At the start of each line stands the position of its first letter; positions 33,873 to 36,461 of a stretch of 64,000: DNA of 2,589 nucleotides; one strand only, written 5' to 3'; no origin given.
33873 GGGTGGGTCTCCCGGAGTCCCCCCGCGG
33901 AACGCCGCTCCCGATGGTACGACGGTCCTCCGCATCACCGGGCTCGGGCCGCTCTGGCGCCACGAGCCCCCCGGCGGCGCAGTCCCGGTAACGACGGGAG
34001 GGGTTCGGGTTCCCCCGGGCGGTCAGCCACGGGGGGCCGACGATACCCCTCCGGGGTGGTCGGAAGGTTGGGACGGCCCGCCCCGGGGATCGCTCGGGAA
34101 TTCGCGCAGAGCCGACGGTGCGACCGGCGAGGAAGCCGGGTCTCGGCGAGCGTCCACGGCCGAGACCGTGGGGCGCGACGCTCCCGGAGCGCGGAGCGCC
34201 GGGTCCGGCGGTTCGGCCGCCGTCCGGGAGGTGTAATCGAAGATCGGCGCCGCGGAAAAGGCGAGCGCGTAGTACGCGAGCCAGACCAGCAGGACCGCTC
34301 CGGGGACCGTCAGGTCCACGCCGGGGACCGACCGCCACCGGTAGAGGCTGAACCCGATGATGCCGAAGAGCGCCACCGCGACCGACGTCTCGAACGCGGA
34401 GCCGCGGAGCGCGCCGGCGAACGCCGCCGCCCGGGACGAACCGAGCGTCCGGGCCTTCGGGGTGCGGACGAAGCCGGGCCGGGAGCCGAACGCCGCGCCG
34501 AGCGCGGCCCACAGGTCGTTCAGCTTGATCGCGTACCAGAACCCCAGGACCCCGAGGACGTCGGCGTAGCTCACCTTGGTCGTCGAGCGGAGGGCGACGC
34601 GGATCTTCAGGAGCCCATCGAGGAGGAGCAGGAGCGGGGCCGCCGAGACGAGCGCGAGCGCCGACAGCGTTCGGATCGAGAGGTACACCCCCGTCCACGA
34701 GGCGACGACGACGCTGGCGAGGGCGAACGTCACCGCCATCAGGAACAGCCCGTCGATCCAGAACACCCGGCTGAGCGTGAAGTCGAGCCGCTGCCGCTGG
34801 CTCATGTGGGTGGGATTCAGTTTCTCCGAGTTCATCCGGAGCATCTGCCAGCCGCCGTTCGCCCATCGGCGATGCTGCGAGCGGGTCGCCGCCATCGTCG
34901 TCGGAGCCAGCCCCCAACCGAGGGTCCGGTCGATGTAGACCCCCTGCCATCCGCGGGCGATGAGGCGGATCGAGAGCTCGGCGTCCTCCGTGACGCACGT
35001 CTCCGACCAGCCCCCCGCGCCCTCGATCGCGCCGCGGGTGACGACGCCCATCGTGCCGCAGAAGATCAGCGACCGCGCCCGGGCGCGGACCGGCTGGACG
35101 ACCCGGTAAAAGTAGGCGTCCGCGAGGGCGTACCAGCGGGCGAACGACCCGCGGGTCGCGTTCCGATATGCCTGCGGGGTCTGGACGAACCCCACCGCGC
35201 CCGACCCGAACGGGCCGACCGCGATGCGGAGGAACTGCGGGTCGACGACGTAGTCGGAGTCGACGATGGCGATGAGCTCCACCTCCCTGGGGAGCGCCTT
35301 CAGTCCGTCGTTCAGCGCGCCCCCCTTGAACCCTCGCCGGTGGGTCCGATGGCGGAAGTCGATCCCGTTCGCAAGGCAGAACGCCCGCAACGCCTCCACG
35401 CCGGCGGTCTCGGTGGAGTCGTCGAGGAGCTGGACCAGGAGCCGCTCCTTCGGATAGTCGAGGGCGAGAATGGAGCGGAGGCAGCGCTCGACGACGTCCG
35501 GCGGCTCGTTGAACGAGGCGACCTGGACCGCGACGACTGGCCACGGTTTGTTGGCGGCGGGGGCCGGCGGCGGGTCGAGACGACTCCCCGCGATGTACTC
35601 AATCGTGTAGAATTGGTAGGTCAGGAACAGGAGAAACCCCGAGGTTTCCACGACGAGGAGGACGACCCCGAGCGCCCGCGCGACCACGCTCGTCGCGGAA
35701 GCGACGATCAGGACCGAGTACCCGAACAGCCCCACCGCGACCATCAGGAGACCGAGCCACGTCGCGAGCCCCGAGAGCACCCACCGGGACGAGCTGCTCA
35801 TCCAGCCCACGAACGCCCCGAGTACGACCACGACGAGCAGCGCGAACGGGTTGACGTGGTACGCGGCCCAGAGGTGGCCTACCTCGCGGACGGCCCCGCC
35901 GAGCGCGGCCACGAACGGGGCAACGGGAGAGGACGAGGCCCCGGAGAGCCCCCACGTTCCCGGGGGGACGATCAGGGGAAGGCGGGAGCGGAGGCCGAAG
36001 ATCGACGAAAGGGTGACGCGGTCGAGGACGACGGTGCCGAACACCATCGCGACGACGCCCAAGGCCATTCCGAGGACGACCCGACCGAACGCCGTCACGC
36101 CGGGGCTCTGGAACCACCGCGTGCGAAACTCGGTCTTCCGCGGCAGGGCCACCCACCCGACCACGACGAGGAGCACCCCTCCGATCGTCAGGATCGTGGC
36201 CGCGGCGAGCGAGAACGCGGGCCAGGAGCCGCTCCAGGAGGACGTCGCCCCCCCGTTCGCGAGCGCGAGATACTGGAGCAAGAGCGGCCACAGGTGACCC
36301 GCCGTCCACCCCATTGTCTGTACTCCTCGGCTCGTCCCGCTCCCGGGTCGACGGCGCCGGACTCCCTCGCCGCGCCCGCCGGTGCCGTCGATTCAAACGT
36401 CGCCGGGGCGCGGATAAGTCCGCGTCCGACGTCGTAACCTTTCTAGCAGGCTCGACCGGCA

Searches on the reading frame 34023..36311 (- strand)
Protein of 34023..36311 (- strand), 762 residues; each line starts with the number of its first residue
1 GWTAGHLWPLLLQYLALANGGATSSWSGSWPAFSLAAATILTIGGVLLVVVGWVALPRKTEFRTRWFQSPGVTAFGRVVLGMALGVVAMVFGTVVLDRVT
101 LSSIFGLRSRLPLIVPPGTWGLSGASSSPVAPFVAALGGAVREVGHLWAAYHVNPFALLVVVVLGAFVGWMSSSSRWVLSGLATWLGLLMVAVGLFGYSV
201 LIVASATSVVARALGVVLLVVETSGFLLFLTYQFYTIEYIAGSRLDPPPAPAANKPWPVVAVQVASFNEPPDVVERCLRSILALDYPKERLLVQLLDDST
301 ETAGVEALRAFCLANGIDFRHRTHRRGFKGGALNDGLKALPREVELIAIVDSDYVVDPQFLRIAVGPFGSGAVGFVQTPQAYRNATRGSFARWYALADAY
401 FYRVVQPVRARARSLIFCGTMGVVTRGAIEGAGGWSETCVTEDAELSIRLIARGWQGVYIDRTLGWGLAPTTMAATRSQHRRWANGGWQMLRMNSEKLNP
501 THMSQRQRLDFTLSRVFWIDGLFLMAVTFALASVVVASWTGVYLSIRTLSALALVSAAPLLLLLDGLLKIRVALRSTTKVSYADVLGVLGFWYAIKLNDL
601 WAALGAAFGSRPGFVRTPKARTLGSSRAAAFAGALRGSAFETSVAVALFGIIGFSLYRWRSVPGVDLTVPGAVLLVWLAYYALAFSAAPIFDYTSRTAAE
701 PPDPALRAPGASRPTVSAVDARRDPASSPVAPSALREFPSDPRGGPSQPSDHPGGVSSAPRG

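Call 111: search_solved_structures(query=window:34023-36311:-, max_evalue=0.00001)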
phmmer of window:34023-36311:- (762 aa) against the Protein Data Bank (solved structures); distinct sequences matched with E-value up to 0.00001: 6.
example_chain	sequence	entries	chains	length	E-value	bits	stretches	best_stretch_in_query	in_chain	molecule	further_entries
7lby_A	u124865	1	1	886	5.4e-30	107.5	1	210-535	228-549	Cellulose synthase catalytic subunit [UDP-forming]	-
9b8v_E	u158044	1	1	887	5.4e-30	107.5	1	210-535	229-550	Cellulose synthase catalytic subunit [UDP-forming]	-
9fmv_A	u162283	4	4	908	5.7e-30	107.4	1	210-535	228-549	Cellulose synthase catalytic subunit [UDP-forming]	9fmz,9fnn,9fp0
5ej1_A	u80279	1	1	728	1.4e-27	99.5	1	216-549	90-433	Putative cellulose synthase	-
4p00_A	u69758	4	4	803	1.9e-27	99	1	216-549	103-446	Cellulose Synthase A subunit | Cellulose Synthase subunit A | Putative cellulose synthase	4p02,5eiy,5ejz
4hg6_A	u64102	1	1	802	2e-27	99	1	216-549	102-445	Cellulose Synthase Subunit A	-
